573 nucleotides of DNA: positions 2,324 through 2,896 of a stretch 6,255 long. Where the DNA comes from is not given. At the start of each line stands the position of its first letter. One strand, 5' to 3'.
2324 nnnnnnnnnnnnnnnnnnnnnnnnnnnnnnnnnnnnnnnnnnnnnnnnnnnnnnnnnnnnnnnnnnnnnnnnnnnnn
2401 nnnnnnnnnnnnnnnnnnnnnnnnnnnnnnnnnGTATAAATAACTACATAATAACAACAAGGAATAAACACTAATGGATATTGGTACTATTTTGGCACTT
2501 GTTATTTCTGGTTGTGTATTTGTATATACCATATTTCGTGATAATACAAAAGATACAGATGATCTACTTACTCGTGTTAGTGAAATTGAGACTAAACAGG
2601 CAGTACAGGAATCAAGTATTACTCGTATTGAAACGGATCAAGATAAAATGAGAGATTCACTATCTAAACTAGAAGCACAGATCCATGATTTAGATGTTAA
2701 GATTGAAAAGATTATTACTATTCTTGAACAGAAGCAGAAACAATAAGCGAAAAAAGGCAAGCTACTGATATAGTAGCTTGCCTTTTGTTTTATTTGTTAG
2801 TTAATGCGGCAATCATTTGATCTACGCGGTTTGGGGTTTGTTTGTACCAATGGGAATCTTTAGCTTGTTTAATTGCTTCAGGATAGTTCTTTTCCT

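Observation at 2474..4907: Split lysis module with two different holin candidates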

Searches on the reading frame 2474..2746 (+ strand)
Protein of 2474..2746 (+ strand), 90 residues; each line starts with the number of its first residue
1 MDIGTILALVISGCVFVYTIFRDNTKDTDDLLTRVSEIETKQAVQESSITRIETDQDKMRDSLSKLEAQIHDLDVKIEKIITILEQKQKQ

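Call 3: search_protein_families(library=phrogs, proteins=[window:2474-2746:+], max_evalue=0.01)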
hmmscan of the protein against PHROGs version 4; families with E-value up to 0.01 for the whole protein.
window:2474-2746:+ (90 aa): 5 families
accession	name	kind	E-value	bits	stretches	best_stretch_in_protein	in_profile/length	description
phrog_7686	-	lysis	4.8e-05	24.5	1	5-81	29-106/112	Rz-like spanin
phrog_736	-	unknown function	0.00036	21.6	1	7-88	18-106/112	-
phrog_3913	-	unknown function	0.0017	19.6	1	4-61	10-67/89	-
phrog_739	-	lysis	0.0039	18.4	1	7-85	8-86/122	Rz-like spanin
phrog_1009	-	unknown function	0.0048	18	1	3-78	11-100/103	-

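Call 4: search_protein_families(library=pfam, proteins=[window:2474-2746:+], max_evalue=0.1)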
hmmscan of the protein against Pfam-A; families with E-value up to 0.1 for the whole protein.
window:2474-2746:+ (90 aa): 11 families
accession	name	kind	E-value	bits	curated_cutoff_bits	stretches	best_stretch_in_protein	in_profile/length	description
PF06160.17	EzrA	-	0.00082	18.2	39.6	1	17-79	373-432/557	Septation ring formation regulator, EzrA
PF16526.10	CLZ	-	0.0039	18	26.7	1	30-87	13-71/71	C-terminal leucine zipper domain of cyclic nucleotide-gated channels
PF11932.13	DUF3450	-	0.0059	16.4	32.6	1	16-89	14-79/241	Protein of unknown function (DUF3450)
PF05064.18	Nsp1_C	-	0.009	16.3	24.1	1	23-78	52-107/114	Nsp1-like C-terminal region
PF04012.17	PspA_IM30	-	0.014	15.5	33.9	1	41-81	92-132/220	PspA/IM30 family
PF14056.11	DUF4250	-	0.021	15.2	27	0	58-86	15-43/55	Domain of unknown function (DUF4250)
PF05377.16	FlaC_arch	-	0.024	15.5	27.8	1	34-73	1-40/55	Flagella accessory protein C (FlaC)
PF16519.10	TRPM_tetra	-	0.029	15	26.6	0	28-54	11-37/56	Tetramerisation domain of TRPM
PF17675.6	APG6_N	-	0.039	14.8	45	1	25-88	45-108/132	Apg6 coiled-coil region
PF10779.14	XhlA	-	0.059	14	34.7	1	48-80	5-37/67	Haemolysin XhlA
PF05531.17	NPV_P10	-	0.07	14.1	29.8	0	32-85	10-66/75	Nucleopolyhedrovirus P10 protein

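Call 13: search_dna_similar(query=window:2474-2743:+, collection=phages, mode=protein, max_rows=30, max_evalue=0.01)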
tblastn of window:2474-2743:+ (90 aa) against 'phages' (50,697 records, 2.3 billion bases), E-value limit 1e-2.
No match.

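Call 15: find_homologous_proteins(query=window:2474-2743:+, max_evalue=0.001)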
Query window:2474-2743:+ (90 aa): 159 proteins with E <= 0.001 among 160 candidates; the best 120 are listed.
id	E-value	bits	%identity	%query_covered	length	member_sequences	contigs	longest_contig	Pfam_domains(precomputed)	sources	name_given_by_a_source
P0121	2.0e-47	176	100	100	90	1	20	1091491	PF10805.15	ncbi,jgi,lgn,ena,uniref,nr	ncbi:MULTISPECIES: hypothetical protein [Enterobacteriaceae]|jgi:septal ring factor EnvC (AmiA/AmiB 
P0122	2.1e-47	176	100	100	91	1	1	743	PF10805.15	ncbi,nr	ncbi:hypothetical protein NXZ98_24820, partial [Escherichia coli]|nr:hypothetical protein [Escherich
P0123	6.1e-47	174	99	100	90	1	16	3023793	PF10805.15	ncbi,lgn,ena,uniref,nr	ncbi:hypothetical protein AB8Q02_07025 [Enterobacter ludwigii]|uniref:hypothetical protein n=1 Tax=E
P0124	7.2e-47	174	99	100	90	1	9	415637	PF10805.15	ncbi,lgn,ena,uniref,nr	ncbi:hypothetical protein [Enterobacter kobei]|uniref:hypothetical protein n=1 Tax=Enterobacter kobe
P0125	7.8e-47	174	99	100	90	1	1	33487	PF10805.15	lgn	-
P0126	6.6e-46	171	96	100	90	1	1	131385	PF10805.15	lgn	-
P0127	2.7e-45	169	98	98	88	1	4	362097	-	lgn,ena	-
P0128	5.5e-45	168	94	100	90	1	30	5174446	PF10805.15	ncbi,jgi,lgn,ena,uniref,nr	ncbi:hypothetical protein VU607_05430 [Enterobacter cloacae]|uniref:Uncharacterized protein n=1 Tax=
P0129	8.0e-45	167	93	100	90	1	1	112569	PF10805.15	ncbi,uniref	ncbi:hypothetical protein WCE19_15055 [Enterobacter cloacae]|uniref:hypothetical protein n=1 Tax=Ent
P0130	1.3e-44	167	93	100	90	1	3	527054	PF10805.15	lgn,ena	-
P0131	2.2e-44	166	93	100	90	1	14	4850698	PF10805.15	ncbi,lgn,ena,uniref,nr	ncbi:MAG: hypothetical protein E6661_22395 [Enterobacter sp.]|uniref:hypothetical protein n=1 Tax=En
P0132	4.7e-44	165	94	98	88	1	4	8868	-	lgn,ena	-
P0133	8.7e-44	164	92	100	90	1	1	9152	-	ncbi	ncbi:hypothetical protein [Enterobacter ludwigii]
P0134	2.4e-43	163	93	98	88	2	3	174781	-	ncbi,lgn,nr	ncbi:hypothetical protein ACSTWI_000790 [Escherichia coli]|nr:hypothetical protein [Escherichia coli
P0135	3.2e-43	162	93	98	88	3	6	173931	-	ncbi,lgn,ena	ncbi:hypothetical protein ABKP49_000964 [Escherichia coli]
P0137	7.0e-42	158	92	98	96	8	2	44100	PF10805.15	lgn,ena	-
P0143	4.1e-40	153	86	100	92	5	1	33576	PF10805.15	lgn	-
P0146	2.7e-38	147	83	99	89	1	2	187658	PF10805.15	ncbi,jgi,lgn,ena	ncbi:hypothetical protein ACFJ8K_001295 [Escherichia coli]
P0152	2.4e-36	141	80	99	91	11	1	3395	PF10805.15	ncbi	ncbi:TPA: PspA/IM30 family protein, partial [Shigella sonnei]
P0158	1.1e-30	123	72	98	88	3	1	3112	PF10805.15,PF25014.2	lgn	-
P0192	1.8e-29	119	68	97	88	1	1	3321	PF10805.15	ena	-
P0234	1.1e-28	116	69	97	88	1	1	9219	PF10805.15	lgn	-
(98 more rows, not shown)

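Call 16: find_encoding_contigs(protein=P0121, flank=10000, max_places=8)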
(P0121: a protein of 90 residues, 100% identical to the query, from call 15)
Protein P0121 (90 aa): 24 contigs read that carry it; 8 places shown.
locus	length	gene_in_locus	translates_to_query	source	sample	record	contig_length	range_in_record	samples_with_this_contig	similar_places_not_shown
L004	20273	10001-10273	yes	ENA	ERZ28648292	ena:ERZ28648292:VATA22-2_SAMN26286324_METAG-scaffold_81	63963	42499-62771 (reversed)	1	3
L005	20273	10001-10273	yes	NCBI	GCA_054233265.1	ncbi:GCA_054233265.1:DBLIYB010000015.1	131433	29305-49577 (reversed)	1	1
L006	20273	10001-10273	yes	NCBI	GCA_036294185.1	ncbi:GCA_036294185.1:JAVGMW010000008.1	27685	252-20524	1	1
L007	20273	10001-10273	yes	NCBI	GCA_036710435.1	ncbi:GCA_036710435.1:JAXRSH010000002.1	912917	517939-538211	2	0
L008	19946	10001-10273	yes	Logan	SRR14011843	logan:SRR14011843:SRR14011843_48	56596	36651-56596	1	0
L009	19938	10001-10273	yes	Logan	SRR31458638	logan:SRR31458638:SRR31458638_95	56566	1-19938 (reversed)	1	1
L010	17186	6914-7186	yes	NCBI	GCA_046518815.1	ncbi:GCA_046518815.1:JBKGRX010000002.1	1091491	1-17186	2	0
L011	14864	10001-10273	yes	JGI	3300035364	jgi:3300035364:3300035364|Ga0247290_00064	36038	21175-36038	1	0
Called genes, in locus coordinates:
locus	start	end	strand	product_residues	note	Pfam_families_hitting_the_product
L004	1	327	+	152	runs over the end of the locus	PF08813:Phage_tail_3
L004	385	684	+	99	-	-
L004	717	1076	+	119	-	-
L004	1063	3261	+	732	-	-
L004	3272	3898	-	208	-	PF19723:DUF6216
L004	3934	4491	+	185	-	-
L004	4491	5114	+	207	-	-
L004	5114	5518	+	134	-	PF22262:DUF6950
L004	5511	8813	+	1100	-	PF00041:fn3 (weak), PF09327:Phage_Tail_Tip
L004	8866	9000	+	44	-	-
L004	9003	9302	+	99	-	-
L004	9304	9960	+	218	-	PF28254:DUF8377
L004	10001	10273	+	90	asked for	PF10805:DUF2730 (weak)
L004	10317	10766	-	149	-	PF00959:Phage_lysozyme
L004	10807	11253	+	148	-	PF19835:SegE_GIY-YIG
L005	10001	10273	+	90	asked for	PF10805:DUF2730 (weak)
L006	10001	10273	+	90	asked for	PF10805:DUF2730 (weak)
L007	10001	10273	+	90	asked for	PF10805:DUF2730 (weak)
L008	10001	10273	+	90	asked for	PF10805:DUF2730 (weak)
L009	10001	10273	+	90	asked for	PF10805:DUF2730 (weak)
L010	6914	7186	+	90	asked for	PF10805:DUF2730 (weak)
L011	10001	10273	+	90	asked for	PF10805:DUF2730 (weak)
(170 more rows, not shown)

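Call 27: search_protein_families(library=pfam, alignment_id=A1, max_evalue=1)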
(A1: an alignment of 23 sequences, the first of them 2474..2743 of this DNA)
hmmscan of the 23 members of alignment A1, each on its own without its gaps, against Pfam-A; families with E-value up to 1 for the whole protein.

A. member 1, window:2474-2743:+ (90 aa): 14 families
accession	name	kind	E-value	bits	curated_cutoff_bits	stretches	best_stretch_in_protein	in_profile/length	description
PF06160.17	EzrA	-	0.00082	18.2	39.6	1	17-79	373-432/557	Septation ring formation regulator, EzrA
PF16526.10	CLZ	-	0.0039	18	26.7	1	30-87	13-71/71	C-terminal leucine zipper domain of cyclic nucleotide-gated channels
PF11932.13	DUF3450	-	0.0059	16.4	32.6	1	16-89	14-79/241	Protein of unknown function (DUF3450)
PF05064.18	Nsp1_C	-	0.009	16.3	24.1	1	23-78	52-107/114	Nsp1-like C-terminal region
PF04012.17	PspA_IM30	-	0.014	15.5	33.9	1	41-81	92-132/220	PspA/IM30 family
PF14056.11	DUF4250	-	0.021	15.2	27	1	58-86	15-43/55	Domain of unknown function (DUF4250)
PF05377.16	FlaC_arch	-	0.024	15.5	27.8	1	34-73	1-40/55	Flagella accessory protein C (FlaC)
PF16519.10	TRPM_tetra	-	0.029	15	26.6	0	28-54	11-37/56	Tetramerisation domain of TRPM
PF17675.6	APG6_N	-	0.039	14.8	45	1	25-88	45-108/132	Apg6 coiled-coil region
PF10779.14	XhlA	-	0.059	14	34.7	1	48-80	5-37/67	Haemolysin XhlA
PF05531.17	NPV_P10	-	0.07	14.1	29.8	1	32-85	10-66/75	Nucleopolyhedrovirus P10 protein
PF10234.14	Cluap1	-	0.1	12.4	25.8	1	27-90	152-215/268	Clusterin-associated protein-1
PF04102.17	SlyX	-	0.38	11.9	30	1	33-82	3-52/67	SlyX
PF07889.17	DUF1664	-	0.45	11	34.6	1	32-80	72-120/124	Protein of unknown function (DUF1664)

B. families by the number of members that match (of 23 scanned): 89 families (the first 25 are shown)
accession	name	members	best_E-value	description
PF16526.10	CLZ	22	0.00022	C-terminal leucine zipper domain of cyclic nucleotide-gated channels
PF04102.17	SlyX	21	0.00021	SlyX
PF25014.1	NET2A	20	1.1e-06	NET2A-like domain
PF05377.16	FlaC_arch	20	0.0012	Flagella accessory protein C (FlaC)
PF11932.13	DUF3450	14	0.00018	Protein of unknown function (DUF3450)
PF01519.22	DUF16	14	0.033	Protein of unknown function DUF16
PF13094.11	CENP-Q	9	0.00021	CENP-Q, a CENPA-CAD centromere complex subunit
PF05064.18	Nsp1_C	9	0.0036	Nsp1-like C-terminal region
PF05531.17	NPV_P10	9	0.022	Nucleopolyhedrovirus P10 protein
PF03836.20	RasGAP_C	9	0.053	RasGAP C-terminus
PF20769.2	YPEB_N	8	0.009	YpeB N-terminal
PF10473.14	CENP-F_leu_zip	7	0.00064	Leucine-rich repeats of kinetochore protein Cenp-F/LEK1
PF23991.1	DUF7310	7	0.00097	Coiled-coil region of unknown function (DUF7310)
PF17675.6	APG6_N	7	0.0045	Apg6 coiled-coil region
PF10779.14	XhlA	7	0.0097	Haemolysin XhlA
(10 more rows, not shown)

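Call 28: search_protein_families(library=phrogs, proteins=[P0158], max_evalue=0.01)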
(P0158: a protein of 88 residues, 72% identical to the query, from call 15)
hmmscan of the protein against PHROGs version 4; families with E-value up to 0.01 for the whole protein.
P0158 (88 aa): 12 families
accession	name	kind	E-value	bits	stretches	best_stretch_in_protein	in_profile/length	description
phrog_1009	-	unknown function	7.9e-07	30.1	1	3-78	14-93/103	-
phrog_739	-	lysis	0.00027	22.1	1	5-84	6-78/122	Rz-like spanin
phrog_736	-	unknown function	0.00027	22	1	5-84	21-101/112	-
phrog_5083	-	unknown function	0.0032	18.2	1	19-82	111-173/178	-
phrog_6631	-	unknown function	0.0042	17.6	1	31-80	25-72/251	-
phrog_11220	-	unknown function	0.0045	18.2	1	19-86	48-116/121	-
phrog_2990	-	unknown function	0.0047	18.1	1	29-83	29-83/133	-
phrog_6440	-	unknown function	0.0051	17.8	1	5-80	7-81/186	-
phrog_4704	-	tail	0.0078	15.9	1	20-78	46-104/625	tail length tape measure protein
phrog_3413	-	unknown function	0.0079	17.5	0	18-62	27-72/106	-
phrog_937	-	other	0.0081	17.5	0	27-78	5-75/115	hemolysin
phrog_7396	-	unknown function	0.0086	16.8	0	35-86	134-185/227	-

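Call 29: search_protein_families(library=pfam, proteins=[P0121, P0158], max_evalue=1)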
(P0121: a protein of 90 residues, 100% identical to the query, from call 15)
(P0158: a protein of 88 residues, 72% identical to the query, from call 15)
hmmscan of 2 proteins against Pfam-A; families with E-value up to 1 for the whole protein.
P0121 (90 aa): 14 families
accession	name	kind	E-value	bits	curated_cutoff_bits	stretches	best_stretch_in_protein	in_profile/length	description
PF06160.17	EzrA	-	0.00082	18.2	39.6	1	17-79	373-432/557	Septation ring formation regulator, EzrA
PF16526.10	CLZ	-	0.0039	18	26.7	1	30-87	13-71/71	C-terminal leucine zipper domain of cyclic nucleotide-gated channels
PF11932.13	DUF3450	-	0.0059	16.4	32.6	1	16-89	14-79/241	Protein of unknown function (DUF3450)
PF05064.18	Nsp1_C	-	0.009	16.3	24.1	1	23-78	52-107/114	Nsp1-like C-terminal region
PF04012.17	PspA_IM30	-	0.014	15.5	33.9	1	41-81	92-132/220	PspA/IM30 family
PF14056.11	DUF4250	-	0.021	15.2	27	1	58-86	15-43/55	Domain of unknown function (DUF4250)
PF05377.16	FlaC_arch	-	0.024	15.5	27.8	1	34-73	1-40/55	Flagella accessory protein C (FlaC)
PF16519.10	TRPM_tetra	-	0.029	15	26.6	0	28-54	11-37/56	Tetramerisation domain of TRPM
PF17675.6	APG6_N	-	0.039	14.8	45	1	25-88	45-108/132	Apg6 coiled-coil region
PF10779.14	XhlA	-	0.059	14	34.7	1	48-80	5-37/67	Haemolysin XhlA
PF05531.17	NPV_P10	-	0.07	14.1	29.8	1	32-85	10-66/75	Nucleopolyhedrovirus P10 protein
PF10234.14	Cluap1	-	0.1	12.4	25.8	1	27-90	152-215/268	Clusterin-associated protein-1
PF04102.17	SlyX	-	0.38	11.9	30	1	33-82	3-52/67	SlyX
PF07889.17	DUF1664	-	0.45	11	34.6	1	32-80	72-120/124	Protein of unknown function (DUF1664)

P0158 (88 aa): 28 families (the best 25 are shown)
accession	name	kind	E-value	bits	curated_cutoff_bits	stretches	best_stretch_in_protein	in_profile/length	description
PF25014.1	NET2A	-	1.1e-06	29.1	33.1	1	26-73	132-179/235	NET2A-like domain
PF11932.13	DUF3450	-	0.00018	21.3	32.6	1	15-80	9-70/241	Protein of unknown function (DUF3450)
PF10473.14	CENP-F_leu_zip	-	0.00064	20.3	34.5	1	22-80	13-71/140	Leucine-rich repeats of kinetochore protein Cenp-F/LEK1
PF13094.11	CENP-Q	-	0.00077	20.1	28.5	1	23-78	19-74/162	CENP-Q, a CENPA-CAD centromere complex subunit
PF04102.17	SlyX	-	0.0019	19.3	30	1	33-80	3-50/67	SlyX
PF05377.16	FlaC_arch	-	0.0028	18.5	27.8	1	34-73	1-40/55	Flagella accessory protein C (FlaC)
PF10805.13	DUF2730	-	0.007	16.9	24.9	1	5-81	9-90/102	Protein of unknown function (DUF2730)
PF07195.17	FliD_C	-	0.009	15.9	25.4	1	17-85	154-221/236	Flagellar hook-associated protein 2 C-terminus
PF14430.11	Imm1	-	0.011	16.9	22.4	1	23-71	8-51/125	Immunity protein Imm1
PF10046.14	BLOC1_2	-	0.014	16.2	33.4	1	18-77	36-95/96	Biogenesis of lysosome-related organelles complex-1 subunit 2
PF10779.14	XhlA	-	0.015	15.9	34.7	1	33-77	4-48/67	Haemolysin XhlA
PF16526.10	CLZ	-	0.018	15.9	26.7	1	29-86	12-70/71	C-terminal leucine zipper domain of cyclic nucleotide-gated channels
PF06810.17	Phage_scaffold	-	0.019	15.4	35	1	27-84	11-75/170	Phage capsid assembly scaffolding protein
PF05531.17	NPV_P10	-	0.022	15.7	29.8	1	33-85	11-66/75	Nucleopolyhedrovirus P10 protein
PF13166.12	AAA_13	-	0.022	13.9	36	1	22-85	405-468/713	AAA domain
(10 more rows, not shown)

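Call 45: search_protein_families(library=ncbifam, proteins=[window:2474-2743:+], max_evalue=0.1)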
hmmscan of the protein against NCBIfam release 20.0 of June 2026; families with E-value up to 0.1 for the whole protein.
window:2474-2743:+ (90 aa): 8 families
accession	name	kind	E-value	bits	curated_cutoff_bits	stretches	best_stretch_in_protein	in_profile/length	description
NF038218.1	IcmG_DotF_IVB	equivalog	0.00036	20.3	200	1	24-89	115-180/266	type IVB secretion system protein IcmG/DotF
TIGR04527.1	mycoplas_twoTM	subfamily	0.0049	16.6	125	1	3-86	16-100/248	MG_279/MG_280 family protein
NF041849.1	trans_regNmlR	equivalog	0.0081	16.2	175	1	19-80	51-112/117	stress response transcriptional regulator NmlR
NF002556.0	PRK02119.1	equivalog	0.013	15.7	119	1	28-78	4-54/73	hypothetical protein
NF001784.0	PRK00517.2-1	equivalog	0.03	13.8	244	1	25-81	25-82/290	50S ribosomal protein L11 methyltransferase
NF046104.1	PptglHdxlasePcsB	equivalog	0.043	13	450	1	34-80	26-72/400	peptidoglycan hydrolase PcsB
NF045487.1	ASRP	equivalog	0.044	12.4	300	1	23-79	352-408/593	archaea-specific SMC-related protein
NF001421.0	PRK00295.1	equivalog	0.096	12.9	95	0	31-86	3-58/68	hypothetical protein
